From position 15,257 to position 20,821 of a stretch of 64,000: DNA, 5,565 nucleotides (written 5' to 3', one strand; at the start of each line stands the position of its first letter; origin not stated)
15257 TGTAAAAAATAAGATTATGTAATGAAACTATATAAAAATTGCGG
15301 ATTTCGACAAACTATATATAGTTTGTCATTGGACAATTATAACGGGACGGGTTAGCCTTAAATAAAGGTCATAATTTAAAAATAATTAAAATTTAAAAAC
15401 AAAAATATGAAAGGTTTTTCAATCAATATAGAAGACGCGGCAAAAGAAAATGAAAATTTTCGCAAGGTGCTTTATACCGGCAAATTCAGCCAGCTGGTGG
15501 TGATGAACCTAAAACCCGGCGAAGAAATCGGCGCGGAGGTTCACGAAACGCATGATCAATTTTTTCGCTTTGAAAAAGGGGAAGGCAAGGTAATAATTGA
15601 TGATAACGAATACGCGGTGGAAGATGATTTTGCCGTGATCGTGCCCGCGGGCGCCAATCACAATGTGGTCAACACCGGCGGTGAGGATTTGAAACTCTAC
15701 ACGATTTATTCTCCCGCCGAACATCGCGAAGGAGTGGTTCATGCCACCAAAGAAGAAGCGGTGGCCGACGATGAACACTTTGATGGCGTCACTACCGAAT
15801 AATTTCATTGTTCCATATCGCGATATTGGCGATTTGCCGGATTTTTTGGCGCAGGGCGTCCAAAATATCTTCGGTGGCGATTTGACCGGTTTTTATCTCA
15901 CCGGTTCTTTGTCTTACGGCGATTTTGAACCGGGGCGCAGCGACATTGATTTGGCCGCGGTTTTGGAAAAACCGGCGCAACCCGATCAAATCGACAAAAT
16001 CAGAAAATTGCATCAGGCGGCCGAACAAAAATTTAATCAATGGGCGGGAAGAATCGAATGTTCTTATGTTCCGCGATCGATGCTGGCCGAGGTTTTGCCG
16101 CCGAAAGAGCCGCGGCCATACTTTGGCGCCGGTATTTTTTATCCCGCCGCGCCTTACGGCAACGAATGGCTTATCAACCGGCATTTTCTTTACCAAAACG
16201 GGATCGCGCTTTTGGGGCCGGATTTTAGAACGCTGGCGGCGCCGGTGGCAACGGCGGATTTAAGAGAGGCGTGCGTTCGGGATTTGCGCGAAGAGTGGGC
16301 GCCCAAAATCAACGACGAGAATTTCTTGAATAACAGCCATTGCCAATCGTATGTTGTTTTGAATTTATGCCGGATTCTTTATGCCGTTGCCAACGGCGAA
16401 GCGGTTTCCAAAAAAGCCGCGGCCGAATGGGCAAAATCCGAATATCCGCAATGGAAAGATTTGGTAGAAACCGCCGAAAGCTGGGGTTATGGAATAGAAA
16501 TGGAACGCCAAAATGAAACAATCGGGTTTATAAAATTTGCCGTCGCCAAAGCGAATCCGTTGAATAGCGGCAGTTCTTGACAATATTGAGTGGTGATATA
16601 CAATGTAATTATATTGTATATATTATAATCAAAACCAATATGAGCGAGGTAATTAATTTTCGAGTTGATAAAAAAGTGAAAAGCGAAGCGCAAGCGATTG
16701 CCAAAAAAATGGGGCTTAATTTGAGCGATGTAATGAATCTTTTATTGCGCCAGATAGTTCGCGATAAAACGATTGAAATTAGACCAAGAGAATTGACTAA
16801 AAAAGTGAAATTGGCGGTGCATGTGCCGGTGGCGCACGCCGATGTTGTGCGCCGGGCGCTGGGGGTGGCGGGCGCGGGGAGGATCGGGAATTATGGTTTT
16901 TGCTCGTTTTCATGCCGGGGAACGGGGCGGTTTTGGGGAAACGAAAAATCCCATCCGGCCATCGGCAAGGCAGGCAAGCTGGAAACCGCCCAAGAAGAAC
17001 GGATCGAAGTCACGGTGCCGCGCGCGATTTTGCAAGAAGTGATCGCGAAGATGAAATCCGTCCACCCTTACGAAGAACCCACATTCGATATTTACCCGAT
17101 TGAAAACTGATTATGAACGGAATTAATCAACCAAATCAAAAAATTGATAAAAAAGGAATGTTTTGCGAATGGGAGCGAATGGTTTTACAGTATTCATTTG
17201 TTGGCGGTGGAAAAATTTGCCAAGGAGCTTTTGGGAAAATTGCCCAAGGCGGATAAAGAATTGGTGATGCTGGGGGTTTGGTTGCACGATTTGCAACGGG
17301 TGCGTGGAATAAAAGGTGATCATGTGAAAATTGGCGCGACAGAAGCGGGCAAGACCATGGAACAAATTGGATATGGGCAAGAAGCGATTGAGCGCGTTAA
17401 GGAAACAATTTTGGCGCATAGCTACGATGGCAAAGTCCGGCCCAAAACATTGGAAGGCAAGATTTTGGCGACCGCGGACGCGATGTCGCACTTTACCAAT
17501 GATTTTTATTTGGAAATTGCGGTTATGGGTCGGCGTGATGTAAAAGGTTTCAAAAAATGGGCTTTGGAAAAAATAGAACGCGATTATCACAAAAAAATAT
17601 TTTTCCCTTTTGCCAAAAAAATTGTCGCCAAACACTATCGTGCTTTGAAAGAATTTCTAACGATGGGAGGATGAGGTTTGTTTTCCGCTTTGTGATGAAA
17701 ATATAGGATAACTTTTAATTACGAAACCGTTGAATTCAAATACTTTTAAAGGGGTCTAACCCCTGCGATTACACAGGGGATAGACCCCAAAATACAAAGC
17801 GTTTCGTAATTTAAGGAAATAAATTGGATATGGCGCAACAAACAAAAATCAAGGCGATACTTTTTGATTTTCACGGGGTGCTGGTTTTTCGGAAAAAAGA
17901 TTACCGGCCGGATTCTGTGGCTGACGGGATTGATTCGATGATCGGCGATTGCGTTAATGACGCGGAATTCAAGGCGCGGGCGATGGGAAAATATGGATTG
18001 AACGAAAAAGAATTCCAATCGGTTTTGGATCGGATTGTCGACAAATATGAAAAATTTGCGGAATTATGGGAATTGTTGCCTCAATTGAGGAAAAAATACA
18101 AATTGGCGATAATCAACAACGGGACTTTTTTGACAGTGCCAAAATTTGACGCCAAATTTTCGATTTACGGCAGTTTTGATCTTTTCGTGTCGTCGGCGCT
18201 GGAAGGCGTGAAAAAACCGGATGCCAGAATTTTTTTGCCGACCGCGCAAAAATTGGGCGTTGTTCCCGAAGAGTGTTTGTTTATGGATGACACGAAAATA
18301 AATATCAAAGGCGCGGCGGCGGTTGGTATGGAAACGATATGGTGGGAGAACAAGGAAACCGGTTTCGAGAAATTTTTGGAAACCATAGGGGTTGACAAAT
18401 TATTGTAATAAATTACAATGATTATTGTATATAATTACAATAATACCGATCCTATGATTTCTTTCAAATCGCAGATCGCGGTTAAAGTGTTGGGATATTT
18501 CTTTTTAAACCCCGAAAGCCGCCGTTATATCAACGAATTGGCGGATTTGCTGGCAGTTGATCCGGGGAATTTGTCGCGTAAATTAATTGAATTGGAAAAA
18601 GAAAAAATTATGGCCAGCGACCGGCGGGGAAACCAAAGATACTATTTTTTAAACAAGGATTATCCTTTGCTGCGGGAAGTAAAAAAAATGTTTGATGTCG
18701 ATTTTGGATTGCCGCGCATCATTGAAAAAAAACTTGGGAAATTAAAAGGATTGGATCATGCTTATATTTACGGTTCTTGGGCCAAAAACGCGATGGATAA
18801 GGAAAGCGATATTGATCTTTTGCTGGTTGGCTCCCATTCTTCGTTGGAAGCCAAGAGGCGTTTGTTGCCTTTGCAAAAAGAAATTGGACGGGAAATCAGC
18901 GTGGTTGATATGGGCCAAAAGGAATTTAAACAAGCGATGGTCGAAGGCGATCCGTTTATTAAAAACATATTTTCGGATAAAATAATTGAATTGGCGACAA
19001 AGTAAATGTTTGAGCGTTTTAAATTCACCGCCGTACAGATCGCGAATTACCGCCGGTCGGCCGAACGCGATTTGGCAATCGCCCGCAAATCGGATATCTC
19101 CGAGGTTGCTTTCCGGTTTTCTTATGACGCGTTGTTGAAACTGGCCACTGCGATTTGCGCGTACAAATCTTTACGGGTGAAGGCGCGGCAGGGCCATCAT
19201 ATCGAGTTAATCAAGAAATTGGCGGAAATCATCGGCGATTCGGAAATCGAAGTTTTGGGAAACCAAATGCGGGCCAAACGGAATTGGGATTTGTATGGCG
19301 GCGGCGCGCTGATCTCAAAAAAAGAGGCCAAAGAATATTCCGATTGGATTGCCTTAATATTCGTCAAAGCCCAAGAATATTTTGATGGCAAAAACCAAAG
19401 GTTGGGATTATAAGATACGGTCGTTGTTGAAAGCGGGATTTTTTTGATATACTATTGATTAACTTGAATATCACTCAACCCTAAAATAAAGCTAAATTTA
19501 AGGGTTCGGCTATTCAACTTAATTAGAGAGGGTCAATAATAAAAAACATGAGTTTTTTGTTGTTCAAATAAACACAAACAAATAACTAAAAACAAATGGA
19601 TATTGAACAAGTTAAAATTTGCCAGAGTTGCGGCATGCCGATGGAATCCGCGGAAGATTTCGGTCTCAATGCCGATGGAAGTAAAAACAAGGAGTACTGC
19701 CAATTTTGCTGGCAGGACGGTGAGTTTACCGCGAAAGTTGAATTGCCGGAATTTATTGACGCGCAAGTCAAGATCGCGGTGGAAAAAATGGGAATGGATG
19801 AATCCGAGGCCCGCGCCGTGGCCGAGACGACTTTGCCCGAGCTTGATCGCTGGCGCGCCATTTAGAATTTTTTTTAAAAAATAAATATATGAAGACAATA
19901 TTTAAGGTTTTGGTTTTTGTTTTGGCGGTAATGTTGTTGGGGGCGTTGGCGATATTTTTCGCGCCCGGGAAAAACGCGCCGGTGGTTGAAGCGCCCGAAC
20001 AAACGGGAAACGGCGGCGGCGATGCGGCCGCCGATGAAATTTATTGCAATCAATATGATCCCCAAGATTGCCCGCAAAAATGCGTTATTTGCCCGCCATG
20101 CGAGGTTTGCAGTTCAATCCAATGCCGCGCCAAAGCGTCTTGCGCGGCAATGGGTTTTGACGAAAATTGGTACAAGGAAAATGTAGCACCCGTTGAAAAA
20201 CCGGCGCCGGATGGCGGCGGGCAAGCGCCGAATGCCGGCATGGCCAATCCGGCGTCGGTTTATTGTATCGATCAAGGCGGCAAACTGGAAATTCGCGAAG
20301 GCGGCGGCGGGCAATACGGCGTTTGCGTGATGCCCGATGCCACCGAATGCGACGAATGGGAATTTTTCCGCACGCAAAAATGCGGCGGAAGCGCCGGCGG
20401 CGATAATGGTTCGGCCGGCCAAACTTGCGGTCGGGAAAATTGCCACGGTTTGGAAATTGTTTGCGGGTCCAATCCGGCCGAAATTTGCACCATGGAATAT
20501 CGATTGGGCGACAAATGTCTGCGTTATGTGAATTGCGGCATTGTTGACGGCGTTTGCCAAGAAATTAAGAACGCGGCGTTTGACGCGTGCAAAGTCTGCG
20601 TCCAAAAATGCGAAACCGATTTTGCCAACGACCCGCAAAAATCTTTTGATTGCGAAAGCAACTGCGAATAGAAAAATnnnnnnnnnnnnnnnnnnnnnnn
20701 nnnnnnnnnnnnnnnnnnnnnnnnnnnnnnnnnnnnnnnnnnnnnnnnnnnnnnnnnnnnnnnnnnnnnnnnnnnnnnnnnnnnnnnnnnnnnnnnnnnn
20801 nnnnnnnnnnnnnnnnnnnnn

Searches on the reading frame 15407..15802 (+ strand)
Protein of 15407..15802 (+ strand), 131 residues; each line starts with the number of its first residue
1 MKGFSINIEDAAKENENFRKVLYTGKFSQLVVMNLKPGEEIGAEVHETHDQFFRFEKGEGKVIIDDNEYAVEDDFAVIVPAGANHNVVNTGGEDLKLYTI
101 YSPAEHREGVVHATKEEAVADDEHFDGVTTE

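Call 70: search_protein_families(library=pfam, proteins=[window:15407-15802:+], max_evalue=0.001)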
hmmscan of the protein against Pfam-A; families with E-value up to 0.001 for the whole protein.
window:15407-15802:+ (131 aa): 2 families
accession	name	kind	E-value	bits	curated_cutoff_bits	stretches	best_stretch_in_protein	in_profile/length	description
PF07883.17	Cupin_2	-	7e-17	61.3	27.2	1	32-101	2-70/70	Cupin domain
PF01050.24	MannoseP_isomer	-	0.00012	22.7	23.6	1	21-101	21-101/116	Mannose-6-phosphate isomerase C-terminal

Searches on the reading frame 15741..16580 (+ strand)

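Call 70: search_protein_families(library=pfam, proteins=[window:15741-16580:+], max_evalue=0.001)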
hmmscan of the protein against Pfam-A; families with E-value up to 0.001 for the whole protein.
window:15741-16580:+ (279 aa): 2 families
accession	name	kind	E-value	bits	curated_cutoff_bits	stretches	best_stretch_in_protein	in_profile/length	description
PF13427.11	AadA_C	-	6.2e-14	52.5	22.2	1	167-257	4-86/103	Aminoglycoside adenylyltransferase, C-terminal domain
PF01909.29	NTP_transf_2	-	9.5e-06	26.4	21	1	48-101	14-63/93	Nucleotidyltransferase domain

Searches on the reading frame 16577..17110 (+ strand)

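Call 71: search_protein_families(library=pfam, proteins=[window:16577-17110:+], max_evalue=0.001)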
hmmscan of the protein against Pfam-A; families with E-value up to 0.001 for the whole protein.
window:16577-17110:+ (177 aa): 1 family
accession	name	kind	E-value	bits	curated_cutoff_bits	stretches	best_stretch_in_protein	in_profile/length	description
PF04221.18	RelB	-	7.9e-10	39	22.4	1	24-73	2-51/82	RelB antitoxin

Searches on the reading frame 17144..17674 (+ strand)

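Call 71: search_protein_families(library=pfam, proteins=[window:17144-17674:+], max_evalue=0.001)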
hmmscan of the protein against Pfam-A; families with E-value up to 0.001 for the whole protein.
window:17144-17674:+ (176 aa): 1 family
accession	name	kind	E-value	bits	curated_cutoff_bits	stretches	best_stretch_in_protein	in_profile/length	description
PF01966.28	HD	-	2.2e-11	44.5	22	1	16-114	2-113/116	HD domain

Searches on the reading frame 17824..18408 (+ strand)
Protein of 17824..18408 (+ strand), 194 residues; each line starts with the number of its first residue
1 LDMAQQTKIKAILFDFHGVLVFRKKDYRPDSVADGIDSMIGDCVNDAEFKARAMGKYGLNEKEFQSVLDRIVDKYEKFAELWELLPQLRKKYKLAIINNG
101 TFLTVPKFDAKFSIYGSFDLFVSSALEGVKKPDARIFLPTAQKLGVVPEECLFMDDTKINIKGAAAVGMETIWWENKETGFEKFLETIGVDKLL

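Call 71: search_protein_families(library=pfam, proteins=[window:17824-18408:+], max_evalue=0.001)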
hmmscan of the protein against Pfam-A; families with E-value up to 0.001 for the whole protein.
window:17824-18408:+ (194 aa): 2 families
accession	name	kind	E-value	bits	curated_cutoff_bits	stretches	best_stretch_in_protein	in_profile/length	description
PF00702.32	Hydrolase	-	2.3e-14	54.7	26.4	1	9-168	1-191/191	haloacid dehalogenase-like hydrolase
PF13419.12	HAD_2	-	2.2e-13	51.2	23.8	1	65-173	67-177/178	Haloacid dehalogenase-like hydrolase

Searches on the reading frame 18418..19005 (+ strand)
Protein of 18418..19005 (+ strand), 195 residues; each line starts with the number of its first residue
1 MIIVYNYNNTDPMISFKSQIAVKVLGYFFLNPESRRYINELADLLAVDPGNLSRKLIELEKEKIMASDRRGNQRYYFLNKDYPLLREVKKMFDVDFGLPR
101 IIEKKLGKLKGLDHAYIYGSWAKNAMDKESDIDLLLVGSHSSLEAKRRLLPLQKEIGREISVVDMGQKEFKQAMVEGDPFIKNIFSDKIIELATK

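Call 71: search_protein_families(library=pfam, proteins=[window:18418-19005:+], max_evalue=0.001)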
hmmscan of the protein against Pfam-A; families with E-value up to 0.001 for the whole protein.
window:18418-19005:+ (195 aa): 2 families
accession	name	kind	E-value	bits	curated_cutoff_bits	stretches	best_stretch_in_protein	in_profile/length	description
PF18765.7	Polbeta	-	5.1e-08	33.4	26.9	1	102-168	3-72/93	Polymerase beta, Nucleotidyltransferase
PF01909.29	NTP_transf_2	-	4.9e-07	30.5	21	1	102-185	4-87/93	Nucleotidyltransferase domain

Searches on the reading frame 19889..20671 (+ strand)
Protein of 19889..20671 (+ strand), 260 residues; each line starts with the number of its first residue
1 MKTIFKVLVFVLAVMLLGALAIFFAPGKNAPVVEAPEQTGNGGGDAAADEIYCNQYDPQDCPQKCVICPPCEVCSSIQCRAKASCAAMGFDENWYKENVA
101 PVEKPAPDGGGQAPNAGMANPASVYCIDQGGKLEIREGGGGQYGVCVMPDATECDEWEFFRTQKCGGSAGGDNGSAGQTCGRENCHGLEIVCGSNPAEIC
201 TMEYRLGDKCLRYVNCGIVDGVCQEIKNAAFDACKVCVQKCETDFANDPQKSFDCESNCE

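Call 71: search_protein_families(library=pfam, proteins=[window:19889-20671:+], max_evalue=0.001)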
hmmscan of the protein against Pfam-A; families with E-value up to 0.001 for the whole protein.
window:19889-20671:+ (260 aa): 1 family
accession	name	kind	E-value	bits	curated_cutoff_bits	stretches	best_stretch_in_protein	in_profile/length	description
PF03891.20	DUF333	-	5.2e-22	78.3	25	1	117-162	1-46/47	Domain of unknown function (DUF333)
